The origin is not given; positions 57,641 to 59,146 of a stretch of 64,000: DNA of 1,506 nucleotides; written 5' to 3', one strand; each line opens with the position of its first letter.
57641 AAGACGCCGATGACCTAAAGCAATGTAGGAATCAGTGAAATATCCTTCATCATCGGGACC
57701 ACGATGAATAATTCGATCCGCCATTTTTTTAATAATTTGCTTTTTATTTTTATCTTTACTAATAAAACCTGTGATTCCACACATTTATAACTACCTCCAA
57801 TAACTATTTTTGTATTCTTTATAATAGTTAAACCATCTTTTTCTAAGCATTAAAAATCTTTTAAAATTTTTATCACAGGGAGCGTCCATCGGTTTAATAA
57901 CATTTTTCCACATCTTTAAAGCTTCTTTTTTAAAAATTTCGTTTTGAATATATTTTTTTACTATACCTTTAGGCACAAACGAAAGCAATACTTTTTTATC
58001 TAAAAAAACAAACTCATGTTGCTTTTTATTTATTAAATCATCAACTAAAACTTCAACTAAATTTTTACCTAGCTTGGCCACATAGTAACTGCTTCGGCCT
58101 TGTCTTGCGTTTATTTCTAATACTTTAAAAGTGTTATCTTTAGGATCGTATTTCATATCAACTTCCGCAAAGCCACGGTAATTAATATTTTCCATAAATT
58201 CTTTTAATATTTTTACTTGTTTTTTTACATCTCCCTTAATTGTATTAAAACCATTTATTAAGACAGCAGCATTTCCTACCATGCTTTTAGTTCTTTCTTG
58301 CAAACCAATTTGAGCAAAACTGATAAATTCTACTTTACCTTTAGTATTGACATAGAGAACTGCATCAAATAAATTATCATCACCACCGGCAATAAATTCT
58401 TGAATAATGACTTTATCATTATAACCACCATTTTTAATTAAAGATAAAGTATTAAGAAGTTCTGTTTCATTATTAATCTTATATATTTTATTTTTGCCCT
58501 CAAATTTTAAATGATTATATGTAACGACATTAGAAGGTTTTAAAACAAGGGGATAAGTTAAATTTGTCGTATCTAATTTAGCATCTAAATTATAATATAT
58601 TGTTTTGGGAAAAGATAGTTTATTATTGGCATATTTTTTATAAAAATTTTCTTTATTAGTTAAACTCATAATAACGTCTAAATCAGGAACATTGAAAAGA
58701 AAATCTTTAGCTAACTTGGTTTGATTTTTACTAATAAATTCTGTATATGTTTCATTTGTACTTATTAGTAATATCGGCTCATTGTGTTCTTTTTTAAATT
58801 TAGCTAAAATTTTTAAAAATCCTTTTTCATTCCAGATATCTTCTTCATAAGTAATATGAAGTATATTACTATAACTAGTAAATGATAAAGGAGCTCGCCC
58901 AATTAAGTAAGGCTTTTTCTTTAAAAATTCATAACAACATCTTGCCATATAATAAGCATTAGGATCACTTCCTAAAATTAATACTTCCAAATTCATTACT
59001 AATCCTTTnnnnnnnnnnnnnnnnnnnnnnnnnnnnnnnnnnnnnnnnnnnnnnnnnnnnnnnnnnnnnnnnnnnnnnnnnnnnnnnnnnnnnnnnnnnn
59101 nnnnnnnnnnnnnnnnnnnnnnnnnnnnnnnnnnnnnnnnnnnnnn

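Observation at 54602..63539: Tightly coupled seven-gene operon predicted to build and amidate a non-canonical peptidoglycan side chain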

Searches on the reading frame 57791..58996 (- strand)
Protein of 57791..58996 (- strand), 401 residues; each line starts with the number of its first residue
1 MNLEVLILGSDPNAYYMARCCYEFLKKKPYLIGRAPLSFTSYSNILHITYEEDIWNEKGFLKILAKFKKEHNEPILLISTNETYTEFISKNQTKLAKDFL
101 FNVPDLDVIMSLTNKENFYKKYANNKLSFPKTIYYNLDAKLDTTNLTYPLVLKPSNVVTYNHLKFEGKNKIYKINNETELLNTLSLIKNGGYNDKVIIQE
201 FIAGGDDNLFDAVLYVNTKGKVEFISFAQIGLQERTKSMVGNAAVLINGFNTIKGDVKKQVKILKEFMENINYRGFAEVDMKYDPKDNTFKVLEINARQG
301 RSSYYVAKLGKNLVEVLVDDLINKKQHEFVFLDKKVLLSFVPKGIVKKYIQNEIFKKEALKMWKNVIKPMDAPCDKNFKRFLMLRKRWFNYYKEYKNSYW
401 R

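Call 4: search_protein_families(library=pfam, proteins=[window:57791-58996:-], max_evalue=0.01)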
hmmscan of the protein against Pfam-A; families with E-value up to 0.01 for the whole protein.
window:57791-58996:- (401 aa): 0 families

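Call 5: search_protein_families(library=ncbifam, proteins=[window:57791-58996:-], max_evalue=0.01)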
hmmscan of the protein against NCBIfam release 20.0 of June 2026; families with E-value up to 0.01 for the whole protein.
window:57791-58996:- (401 aa): 7 families
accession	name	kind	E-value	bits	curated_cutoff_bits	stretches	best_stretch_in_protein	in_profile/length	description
NF009402.0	PRK12767.1-1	equivalog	1.8e-12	46.7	218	1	58-331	59-308/329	carbamoyl phosphate synthase-like protein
TIGR01369.1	CPSaseII_lrg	equivalog_domain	2.4e-08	32.1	1027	1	108-330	663-873/1052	carbamoyl-phosphate synthase (glutamine-hydrolyzing) large subunit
NF009404.0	PRK12767.1-3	equivalog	1.6e-06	27.2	316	1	58-328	55-313/344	carbamoyl phosphate synthase-like protein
NF003671.0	PRK05294.1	equivalog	3.5e-05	21.6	599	1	110-330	662-870/1058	carbamoyl-phosphate synthase large subunit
NF005315.0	PRK06849.1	equivalog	4.5e-05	22.6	406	1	38-205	40-197/389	hypothetical protein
NF053643.1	Ddl_archaea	equivalog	0.00025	20.2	500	1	120-306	112-279/367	putative pseudomurein biosynthesis ATP-grasp protein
NF000374.1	D_ala_D_lac_VanO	exception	0.0046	16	750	1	138-305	156-316/346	D-alanine--(R)-lactate ligase VanO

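Call 11: search_solved_structures(query=window:57791-58996:-, max_evalue=10, show_alignments=1)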
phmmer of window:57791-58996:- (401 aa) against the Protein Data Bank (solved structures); distinct sequences matched with E-value up to 10: 2.
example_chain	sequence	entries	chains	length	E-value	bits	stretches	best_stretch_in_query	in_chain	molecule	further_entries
3vot_A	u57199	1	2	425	0.0037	19.9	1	111-320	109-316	L-amino acid ligase, BL00235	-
7qca_SA0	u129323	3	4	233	0.21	14.1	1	212-285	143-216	40S ribosomal protein S0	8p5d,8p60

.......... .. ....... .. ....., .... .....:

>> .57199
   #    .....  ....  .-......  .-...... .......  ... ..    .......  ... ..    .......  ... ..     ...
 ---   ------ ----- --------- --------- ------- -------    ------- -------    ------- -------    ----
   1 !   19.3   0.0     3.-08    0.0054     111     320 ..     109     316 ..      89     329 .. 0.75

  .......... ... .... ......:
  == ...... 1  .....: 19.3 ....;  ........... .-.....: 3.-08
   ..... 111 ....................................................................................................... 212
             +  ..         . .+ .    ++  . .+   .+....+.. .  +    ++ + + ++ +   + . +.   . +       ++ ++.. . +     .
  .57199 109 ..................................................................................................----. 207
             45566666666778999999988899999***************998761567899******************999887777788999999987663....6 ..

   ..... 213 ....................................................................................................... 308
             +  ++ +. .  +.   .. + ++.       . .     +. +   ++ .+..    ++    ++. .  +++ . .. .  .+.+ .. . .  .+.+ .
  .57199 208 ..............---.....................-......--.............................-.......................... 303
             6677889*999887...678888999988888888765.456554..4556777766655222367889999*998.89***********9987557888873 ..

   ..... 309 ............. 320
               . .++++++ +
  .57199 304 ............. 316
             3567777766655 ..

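Call 12: find_homologous_proteins(query=window:57791-58996:-)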
Query window:57791-58996:- (401 aa): 1413 proteins with E <= 0.001 among 5192 candidates; the best 120 are listed.
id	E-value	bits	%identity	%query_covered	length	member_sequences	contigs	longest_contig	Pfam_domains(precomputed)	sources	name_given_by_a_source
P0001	1.6e-263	892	100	100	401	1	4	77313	-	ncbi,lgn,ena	-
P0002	4.6e-197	673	74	100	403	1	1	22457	-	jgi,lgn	-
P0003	1.8e-196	671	75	100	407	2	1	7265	-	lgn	-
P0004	7.7e-196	669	73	100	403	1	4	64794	-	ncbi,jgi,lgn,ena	-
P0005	2.6e-195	667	73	100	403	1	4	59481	-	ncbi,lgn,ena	-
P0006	3.1e-195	667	73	100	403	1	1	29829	-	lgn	-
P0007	4.5e-195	667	73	100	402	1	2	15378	-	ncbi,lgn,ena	-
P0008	1.3e-193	662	73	100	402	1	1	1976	-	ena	-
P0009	2.6e-191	654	72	100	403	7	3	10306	-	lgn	-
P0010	8.6e-191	652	72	100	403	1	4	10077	-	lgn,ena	-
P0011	2.7e-190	651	74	99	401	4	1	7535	-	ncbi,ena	-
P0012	3.0e-190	651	72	100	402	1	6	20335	-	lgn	-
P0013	5.9e-189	646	71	100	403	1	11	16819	-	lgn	-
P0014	2.0e-188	645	71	100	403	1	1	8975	-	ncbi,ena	-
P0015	8.3e-187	639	72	100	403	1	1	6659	-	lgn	-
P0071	2.0e-176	605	69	100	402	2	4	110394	-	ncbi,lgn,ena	-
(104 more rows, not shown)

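Call 13: find_encoding_contigs(protein=P0001, flank=10000, max_places=4)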
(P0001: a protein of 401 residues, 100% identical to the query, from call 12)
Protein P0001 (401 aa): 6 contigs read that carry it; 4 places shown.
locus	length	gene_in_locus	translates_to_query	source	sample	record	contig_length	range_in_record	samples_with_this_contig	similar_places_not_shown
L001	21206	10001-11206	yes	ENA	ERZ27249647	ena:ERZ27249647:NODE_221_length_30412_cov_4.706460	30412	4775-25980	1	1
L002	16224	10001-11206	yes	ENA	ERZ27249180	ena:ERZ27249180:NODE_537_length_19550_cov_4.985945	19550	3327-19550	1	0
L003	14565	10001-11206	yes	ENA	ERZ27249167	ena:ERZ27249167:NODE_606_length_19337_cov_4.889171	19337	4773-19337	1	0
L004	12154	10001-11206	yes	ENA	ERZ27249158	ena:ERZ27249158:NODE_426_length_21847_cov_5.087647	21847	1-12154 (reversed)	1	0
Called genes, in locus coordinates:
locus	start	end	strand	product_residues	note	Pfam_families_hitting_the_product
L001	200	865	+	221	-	PF01966:HD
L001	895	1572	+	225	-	PF04237:YjbR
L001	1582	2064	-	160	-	PF00293:NUDIX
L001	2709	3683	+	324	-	PF02275:CBAH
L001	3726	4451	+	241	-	-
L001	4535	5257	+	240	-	PF12686:DUF3800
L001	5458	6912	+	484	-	PF01946:Thi4 (faint), PF01266:DAO, PF00355:Rieske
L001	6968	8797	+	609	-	PF13522:GATase_6, PF13537:GATase_7, PF00733:Asn_synthase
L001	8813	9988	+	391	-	PF01168:Ala_racemase_N, PF00842:Ala_racemase_C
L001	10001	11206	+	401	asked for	-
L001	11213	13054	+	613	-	PF13522:GATase_6, PF13537:GATase_7, PF00733:Asn_synthase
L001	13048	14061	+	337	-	PF13529:Peptidase_C39_2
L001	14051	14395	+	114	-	-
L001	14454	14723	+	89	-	PF24703:DUF7666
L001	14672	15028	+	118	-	-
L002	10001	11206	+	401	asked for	-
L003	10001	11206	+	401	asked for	-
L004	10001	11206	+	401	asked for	-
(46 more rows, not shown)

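Call 14: find_encoding_contigs(protein=P0071, flank=10000, max_places=3)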
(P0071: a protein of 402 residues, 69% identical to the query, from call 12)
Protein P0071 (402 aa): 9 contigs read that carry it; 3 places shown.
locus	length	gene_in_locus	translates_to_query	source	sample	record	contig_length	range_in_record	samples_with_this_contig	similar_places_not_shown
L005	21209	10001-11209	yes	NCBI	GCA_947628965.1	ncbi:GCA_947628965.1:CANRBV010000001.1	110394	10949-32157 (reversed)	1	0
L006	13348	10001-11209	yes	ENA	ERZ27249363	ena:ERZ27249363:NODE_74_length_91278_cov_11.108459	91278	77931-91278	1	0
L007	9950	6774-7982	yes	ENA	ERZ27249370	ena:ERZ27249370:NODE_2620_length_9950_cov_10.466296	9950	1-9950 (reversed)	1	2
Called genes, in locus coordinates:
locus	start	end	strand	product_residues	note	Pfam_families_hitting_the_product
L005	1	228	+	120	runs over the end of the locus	PF00575:S1, PF23459:S1_RRP5 (weak)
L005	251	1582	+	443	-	PF21799:MurD-like_N, PF08245:Mur_ligase_M, PF02875:Mur_ligase_C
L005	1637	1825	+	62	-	-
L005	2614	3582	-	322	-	-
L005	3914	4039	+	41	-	-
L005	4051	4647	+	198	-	PF01966:HD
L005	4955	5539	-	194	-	-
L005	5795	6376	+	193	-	-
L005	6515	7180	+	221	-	-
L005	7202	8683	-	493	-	PF00580:UvrD-helicase, PF13604:AAA_30 (faint), PF01443:Viral_helicase1 (faint), PF13245:AAA_19, PF13361:UvrD_C, PF13538:UvrD_C_2 (faint)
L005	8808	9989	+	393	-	PF01168:Ala_racemase_N, PF00842:Ala_racemase_C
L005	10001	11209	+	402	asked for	-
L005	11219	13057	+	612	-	PF13522:GATase_6, PF13537:GATase_7, PF00733:Asn_synthase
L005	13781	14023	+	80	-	PF13443:HTH_26, PF01381:HTH_3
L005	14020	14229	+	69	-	-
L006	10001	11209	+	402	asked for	-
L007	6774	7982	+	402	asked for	-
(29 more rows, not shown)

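Call 23: search_protein_representatives(protein=window:57791-58996:-)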
Query: 401 residues. Proteins with E-value up to 0.001 (for the whole library): 2275; up to 1e-10: 809; up to 1e-30: 185. The best 150 are listed.
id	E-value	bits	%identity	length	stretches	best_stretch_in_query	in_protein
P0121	2.3e-133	461.7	56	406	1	1-401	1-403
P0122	9.3e-105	367.5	46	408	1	4-396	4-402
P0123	3.6e-89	316.2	43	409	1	3-400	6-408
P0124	1.1e-85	304.8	45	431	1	3-400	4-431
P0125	3.0e-85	303.3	42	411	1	4-398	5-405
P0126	2.8e-80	286.9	43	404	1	1-397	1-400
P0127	2.0e-69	251.2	38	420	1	6-400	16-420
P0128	6.1e-69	249.6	57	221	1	185-400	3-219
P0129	2.0e-66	241.4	34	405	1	4-396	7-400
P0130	1.7e-65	238.3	48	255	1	148-400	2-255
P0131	1.6e-64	235.1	34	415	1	6-401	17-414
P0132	2.4e-64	234.5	36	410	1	5-397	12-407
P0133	6.8e-64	233.0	35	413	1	3-400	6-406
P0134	7.6e-63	229.6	35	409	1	2-400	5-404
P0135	6.7e-62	226.5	37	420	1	5-400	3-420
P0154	8.5e-52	193.2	32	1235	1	3-399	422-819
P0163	1.5e-49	185.8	30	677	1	6-393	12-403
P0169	1.8e-48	182.2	28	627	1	6-396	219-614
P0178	1.6e-46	175.8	30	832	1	6-397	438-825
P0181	8.0e-46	173.5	31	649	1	5-399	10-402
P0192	1.9e-43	165.7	30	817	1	5-396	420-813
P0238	2.1e-37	145.8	31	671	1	6-333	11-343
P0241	5.0e-37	144.6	29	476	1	6-355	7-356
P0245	1.3e-36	143.2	27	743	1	6-393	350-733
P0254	6.1e-36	141.0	28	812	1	7-356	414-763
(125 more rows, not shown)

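Call 25: find_related_loci(query=A1, collection=genome_contigs, flank=8000)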
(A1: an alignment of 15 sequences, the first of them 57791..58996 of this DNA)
Query A1 (401 aa) in genome_contigs; peptide patterns used: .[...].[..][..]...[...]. (x = any residue, [..] = any of these).
600 stretches matched a pattern (row limit reached: there are more); 583 encode a relative of the query (tblastn E <= 1e-3); the best 80 are kept; 80 distinct loci.
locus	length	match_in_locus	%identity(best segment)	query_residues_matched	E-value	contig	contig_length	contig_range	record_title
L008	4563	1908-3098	74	5-401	0e+0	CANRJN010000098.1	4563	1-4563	MAG: uncultured Bacilli bacterium isolate Lapin-021__bin67 genome assembly, contig: Lapin-021__NODE_23560_length_4563_co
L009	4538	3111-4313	70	1-401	0e+0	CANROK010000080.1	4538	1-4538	MAG: uncultured Bacilli bacterium isolate Lapin-020__bin27 genome assembly, contig: Lapin-020__NODE_29661_length_4538_co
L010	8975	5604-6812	71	1-401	0e+0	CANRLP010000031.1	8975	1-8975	MAG: uncultured Bacilli bacterium isolate Lapin-018__bin93 genome assembly, contig: Lapin-018__NODE_7940_length_8975_cov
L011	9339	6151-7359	68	1-401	0e+0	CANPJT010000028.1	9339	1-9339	MAG TPA_asm: uncultured Tenericutes bacterium isolate SRR15730548_bin.3_metawrap_v1.3_MAG genome assembly, contig: NODE.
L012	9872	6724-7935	66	1-401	9e-176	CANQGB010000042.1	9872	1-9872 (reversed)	MAG: uncultured Bacilli bacterium isolate Lapin-005__bin86 genome assembly, contig: Lapin-005__NODE_9517_length_9872_cov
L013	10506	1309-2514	68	1-401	4e-177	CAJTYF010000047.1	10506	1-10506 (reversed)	MAG TPA_asm: uncultured Bacilli bacterium isolate MGBC121705 genome assembly, contig: MGBC121705.47, whole genome shotgu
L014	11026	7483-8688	65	1-401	2e-171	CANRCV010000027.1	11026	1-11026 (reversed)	MAG: uncultured Bacilli bacterium isolate Lapin-026__bin87 genome assembly, contig: Lapin-026__NODE_7464_length_11026_co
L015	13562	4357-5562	61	1-401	9e-171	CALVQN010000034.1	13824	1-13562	MAG: uncultured Bacilli bacterium isolate BRZ_MR__bin4 genome assembly, contig: BRZ_MR__NODE_4740_length_13824_cov_7.567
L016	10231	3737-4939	61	3-401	4e-164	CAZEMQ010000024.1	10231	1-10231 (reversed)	MAG TPA_asm: uncultured Muribaculaceae bacterium isolate SRP141132_co2_295 genome assembly, contig: NODE_5878_length_102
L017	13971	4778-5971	61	1-394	2e-159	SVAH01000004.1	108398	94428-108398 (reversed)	MAG: Bacillota bacterium isolate SIG197 NODE_353_length_108398_cov_11.117189, whole genome shotgun sequence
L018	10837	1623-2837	62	1-401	2e-158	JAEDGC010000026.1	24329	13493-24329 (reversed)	MAG: Bacilli bacterium isolate MAG100 NODE_1410_length_24329_cov_9.181017, whole genome shotgun sequence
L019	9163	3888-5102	61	1-401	1e-156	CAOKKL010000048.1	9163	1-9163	MAG TPA_asm: uncultured Tenericutes bacterium isolate SRR15604625_bin.56_metawrap_v1.3_MAG genome assembly, contig: NODE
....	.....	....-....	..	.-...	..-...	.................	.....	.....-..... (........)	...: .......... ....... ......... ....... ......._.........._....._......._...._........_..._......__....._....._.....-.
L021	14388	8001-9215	59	1-401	1e-152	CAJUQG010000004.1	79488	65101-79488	MAG TPA_asm: uncultured Bacilli bacterium isolate MGBC163973 genome assembly, contig: MGBC163973.4, whole genome shotgun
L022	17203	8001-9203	55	1-401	2e-146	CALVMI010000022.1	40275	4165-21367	MAG: uncultured Bacilli bacterium isolate E04__bin24 genome assembly, contig: E04__k127_6654778, whole genome shotgun se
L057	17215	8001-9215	48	3-400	1e-117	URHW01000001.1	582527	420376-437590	uncultured Tenericutes bacterium isolate UMGS1021 genome assembly, contig: NODE_1_length_582527_cov_34.471163, whole gen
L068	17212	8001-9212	54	1-401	5e-138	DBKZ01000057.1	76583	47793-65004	MAG TPA_asm: Ruminococcaceae bacterium UBA737 UBA737_contig_133, whole genome shotgun sequence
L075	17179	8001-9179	43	1-385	3e-103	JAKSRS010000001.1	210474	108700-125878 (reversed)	MAG: Lachnospiraceae bacterium isolate Horse_feces261 MAG261_1, whole genome shotgun sequence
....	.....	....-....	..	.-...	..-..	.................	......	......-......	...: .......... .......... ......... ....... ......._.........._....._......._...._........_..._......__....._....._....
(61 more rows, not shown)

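Call 32: search_dna_similar(query=window:57791-58996:-, collection=plasmids, mode=protein, max_evalue=0.001, max_rows=30)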
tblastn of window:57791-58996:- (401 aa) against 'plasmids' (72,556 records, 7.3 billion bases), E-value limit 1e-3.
Records with a match: 53; places in all: 53; records where one place covers at least 80% of the query: 5.
Best place of each record, by identity: <60% 53.
By first word of the organism name: Priestia 36; Azospirillum 7; Bacillus 4; Lactobacillus 1; Latilactobacillus 1; Limosilactobacillus 1; Subdoligranulum 1; Cytobacillus 1; Acetoanaerobium 1.
By predicted mobility (MOB-suite, as given by PLSDB): non-mobilizable 43; mobilizable 8; conjugative 2.
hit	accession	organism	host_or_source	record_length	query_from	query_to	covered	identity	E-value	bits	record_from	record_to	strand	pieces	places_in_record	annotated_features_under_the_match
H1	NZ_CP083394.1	Lactobacillus crispatus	Homo sapiens,Whole organism,urine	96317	6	399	98%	31.7%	3e-50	189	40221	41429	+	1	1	hypothetical protein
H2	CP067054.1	Bacillus mycoides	soil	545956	6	396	97%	31.2%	3e-31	161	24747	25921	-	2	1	hypothetical protein (x2)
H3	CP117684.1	Latilactobacillus curvatus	Pig,Single cell,feces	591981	2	395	98%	29.4%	3e-42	165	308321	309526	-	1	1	carboxylate--amine ligase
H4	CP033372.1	Limosilactobacillus fermentum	Cow,cell culture,Fresh milk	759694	6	386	95%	30.0%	2e-40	160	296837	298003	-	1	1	carboxylate--amine ligase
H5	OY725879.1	Subdoligranulum variabile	-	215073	3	395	98%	27.9%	2e-45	175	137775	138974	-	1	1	none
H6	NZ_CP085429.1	Priestia megaterium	single cell,soil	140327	22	314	73%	27.5%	3e-10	70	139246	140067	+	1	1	none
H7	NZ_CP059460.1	Priestia megaterium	Prokaryotes,soil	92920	22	314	73%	26.4%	7e-12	75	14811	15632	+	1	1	carbamoyl-phosphate synthase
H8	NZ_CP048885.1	Priestia megaterium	culture,agricultural soil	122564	22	314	73%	26.4%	3e-10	70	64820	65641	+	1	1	carbamoyl-phosphate synthase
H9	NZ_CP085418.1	Priestia megaterium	single cell,soil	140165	22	314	73%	26.4%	4e-10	69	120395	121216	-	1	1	carbamoyl-phosphate synthase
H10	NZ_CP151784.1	Priestia megaterium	whole organism,soil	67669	22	298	69%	27.9%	5e-11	72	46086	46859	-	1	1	carbamoyl-phosphate synthase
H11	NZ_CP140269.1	Priestia megaterium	Single cell,ginseng rhizosphere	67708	22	298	69%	27.9%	5e-11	72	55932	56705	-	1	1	carbamoyl-phosphate synthase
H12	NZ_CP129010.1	Priestia aryabhattai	mixed culture,sea water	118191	22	314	73%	26.1%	5e-10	69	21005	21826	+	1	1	carbamoyl-phosphate synthase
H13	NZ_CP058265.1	Priestia megaterium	cell culture,potash salt dump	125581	22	314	73%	26.1%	5e-10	69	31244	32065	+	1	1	carbamoyl-phosphate synthase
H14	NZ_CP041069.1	Priestia megaterium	cell culture,soil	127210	22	314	73%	26.1%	5e-10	69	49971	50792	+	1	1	carbamoyl-phosphate synthase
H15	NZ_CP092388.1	Priestia megaterium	Bolboschoenus planiculmis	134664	22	314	73%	26.1%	5e-10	69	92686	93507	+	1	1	carbamoyl-phosphate synthase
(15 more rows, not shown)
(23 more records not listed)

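Call 33: get_annotated_region(hit=H3, flank=5000)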
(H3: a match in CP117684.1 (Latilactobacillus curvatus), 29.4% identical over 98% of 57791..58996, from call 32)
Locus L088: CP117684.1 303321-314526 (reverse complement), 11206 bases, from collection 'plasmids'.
description: Latilactobacillus curvatus strain curvatus plasmid p1_CACC879, complete sequence
organism: Latilactobacillus curvatus (NCBI taxid 28038)
taxonomy: Bacteria; Bacillota; Bacilli; Lactobacillales; Lactobacillaceae; Latilactobacillus; Latilactobacillus curvatus
host: -; source: Pig,Single cell,feces; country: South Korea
typing (MOB-suite, as given by PLSDB): mobilizable; relaxase MOBP
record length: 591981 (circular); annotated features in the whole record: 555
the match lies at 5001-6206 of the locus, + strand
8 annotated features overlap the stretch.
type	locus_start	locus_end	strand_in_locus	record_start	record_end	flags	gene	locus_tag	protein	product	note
CDS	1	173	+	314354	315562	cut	-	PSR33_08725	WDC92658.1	LCP family protein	-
CDS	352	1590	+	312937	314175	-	-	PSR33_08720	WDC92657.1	nucleoside transporter C-terminal domain-containing protein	-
CDS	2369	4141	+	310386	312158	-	aspS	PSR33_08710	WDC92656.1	aspartate--tRNA ligase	-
CDS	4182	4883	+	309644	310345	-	-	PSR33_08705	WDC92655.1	amino acid racemase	-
CDS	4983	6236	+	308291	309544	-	-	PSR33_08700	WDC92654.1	carboxylate--amine ligase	-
CDS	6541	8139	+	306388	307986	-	-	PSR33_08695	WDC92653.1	bifunctional aspartate transaminase/aspartate 4-decarboxylase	-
CDS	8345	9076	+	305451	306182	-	-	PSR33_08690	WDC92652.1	GntR family transcriptional regulator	-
CDS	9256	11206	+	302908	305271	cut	-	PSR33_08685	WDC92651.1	phosphoketolase family protein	-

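Call 34: get_annotated_region(hit=H4, flank=5000)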
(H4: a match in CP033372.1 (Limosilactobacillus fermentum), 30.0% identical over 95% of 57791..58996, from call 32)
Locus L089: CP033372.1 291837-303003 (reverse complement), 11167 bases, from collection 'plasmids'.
description: Limosilactobacillus fermentum strain DR9 plasmid unnamed1, complete sequence
organism: Limosilactobacillus fermentum (NCBI taxid 1613)
taxonomy: Bacteria; Bacillota; Bacilli; Lactobacillales; Lactobacillaceae; Limosilactobacillus; Limosilactobacillus fermentum
host: -; source: Cow,cell culture,Fresh milk; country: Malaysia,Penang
typing (MOB-suite, as given by PLSDB): mobilizable; relaxase MOBP,MOBV
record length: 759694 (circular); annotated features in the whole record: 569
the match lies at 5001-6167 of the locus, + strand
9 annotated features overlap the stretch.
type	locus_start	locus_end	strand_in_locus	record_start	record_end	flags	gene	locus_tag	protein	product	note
CDS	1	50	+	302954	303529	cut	-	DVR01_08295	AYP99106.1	cysteine hydrolase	-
CDS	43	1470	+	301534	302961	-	-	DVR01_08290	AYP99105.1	nicotinate phosphoribosyltransferase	-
CDS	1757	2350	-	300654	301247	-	-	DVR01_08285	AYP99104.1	ECF transporter S component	-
CDS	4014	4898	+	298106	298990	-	-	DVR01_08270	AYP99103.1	DMT family transporter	-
CDS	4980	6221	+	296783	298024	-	-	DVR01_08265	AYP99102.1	carboxylate--amine ligase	-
CDS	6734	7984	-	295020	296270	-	-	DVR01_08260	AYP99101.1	transposase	-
CDS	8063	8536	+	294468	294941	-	tnpA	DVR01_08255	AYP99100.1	IS200/IS605 family transposase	-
CDS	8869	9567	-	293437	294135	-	-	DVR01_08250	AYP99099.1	hypothetical protein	-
CDS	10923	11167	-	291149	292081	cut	rfbB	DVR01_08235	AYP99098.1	dTDP-glucose 4,6-dehydratase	-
